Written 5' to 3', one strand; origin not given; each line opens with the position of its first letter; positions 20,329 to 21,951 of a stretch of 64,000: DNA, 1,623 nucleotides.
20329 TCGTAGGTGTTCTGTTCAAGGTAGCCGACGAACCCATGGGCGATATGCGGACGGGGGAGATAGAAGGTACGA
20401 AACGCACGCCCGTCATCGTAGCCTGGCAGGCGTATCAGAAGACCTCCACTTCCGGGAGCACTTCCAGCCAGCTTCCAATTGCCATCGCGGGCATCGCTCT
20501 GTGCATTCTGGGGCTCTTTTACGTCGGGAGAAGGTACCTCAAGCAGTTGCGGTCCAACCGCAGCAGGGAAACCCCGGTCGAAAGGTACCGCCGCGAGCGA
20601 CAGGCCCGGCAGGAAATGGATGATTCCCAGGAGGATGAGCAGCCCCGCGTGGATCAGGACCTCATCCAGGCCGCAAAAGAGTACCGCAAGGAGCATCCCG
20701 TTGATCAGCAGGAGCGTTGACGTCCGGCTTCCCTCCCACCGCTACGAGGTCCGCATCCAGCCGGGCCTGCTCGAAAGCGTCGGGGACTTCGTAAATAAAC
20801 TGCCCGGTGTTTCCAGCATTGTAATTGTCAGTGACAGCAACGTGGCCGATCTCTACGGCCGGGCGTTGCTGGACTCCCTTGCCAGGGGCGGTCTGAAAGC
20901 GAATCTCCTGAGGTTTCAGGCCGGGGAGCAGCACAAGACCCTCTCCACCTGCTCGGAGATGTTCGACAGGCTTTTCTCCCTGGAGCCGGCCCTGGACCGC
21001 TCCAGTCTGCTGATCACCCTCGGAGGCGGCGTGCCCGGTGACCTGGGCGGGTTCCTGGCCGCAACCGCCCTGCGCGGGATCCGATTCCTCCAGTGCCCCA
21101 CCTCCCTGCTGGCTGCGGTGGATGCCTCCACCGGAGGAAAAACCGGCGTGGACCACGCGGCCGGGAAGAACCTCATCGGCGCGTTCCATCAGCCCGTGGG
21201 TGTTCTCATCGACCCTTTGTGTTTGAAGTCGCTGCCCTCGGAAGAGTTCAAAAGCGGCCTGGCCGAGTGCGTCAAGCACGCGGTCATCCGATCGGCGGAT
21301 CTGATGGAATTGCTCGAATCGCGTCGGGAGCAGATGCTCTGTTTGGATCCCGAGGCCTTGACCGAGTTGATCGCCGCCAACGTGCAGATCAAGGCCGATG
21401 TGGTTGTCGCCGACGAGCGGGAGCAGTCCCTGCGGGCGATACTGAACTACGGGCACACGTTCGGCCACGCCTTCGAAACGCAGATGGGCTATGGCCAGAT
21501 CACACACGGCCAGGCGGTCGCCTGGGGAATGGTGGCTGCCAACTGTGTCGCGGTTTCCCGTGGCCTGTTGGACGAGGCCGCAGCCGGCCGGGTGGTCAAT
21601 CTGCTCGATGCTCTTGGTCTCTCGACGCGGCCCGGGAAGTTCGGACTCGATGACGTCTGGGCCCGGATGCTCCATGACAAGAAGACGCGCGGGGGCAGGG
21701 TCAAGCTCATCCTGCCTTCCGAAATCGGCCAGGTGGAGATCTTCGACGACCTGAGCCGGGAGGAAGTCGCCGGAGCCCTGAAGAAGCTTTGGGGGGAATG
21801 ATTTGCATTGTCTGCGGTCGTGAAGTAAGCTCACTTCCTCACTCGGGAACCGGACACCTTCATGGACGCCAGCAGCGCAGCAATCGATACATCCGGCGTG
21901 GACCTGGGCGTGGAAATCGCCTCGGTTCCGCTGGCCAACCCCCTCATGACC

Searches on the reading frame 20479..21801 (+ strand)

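Call 78: search_protein_families(library=pfam, proteins=[window:20479-21801:+], max_evalue=0.0001)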
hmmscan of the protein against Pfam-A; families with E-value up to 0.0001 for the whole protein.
window:20479-21801:+ (440 aa): 3 families
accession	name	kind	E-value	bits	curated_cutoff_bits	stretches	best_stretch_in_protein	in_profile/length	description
PF24621.2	DHQS_C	-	1.7e-44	151.7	27.6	1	260-403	1-144/144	3-dehydroquinate synthase C-terminal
PF01761.26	DHQ_synthase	-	2.1e-39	134.2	24.2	1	146-258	4-114/115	3-dehydroquinate synthase N-terminal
PF13685.12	Fe-ADH_2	-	1.5e-09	38.5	28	1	92-248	1-144/149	Iron-containing alcohol dehydrogenase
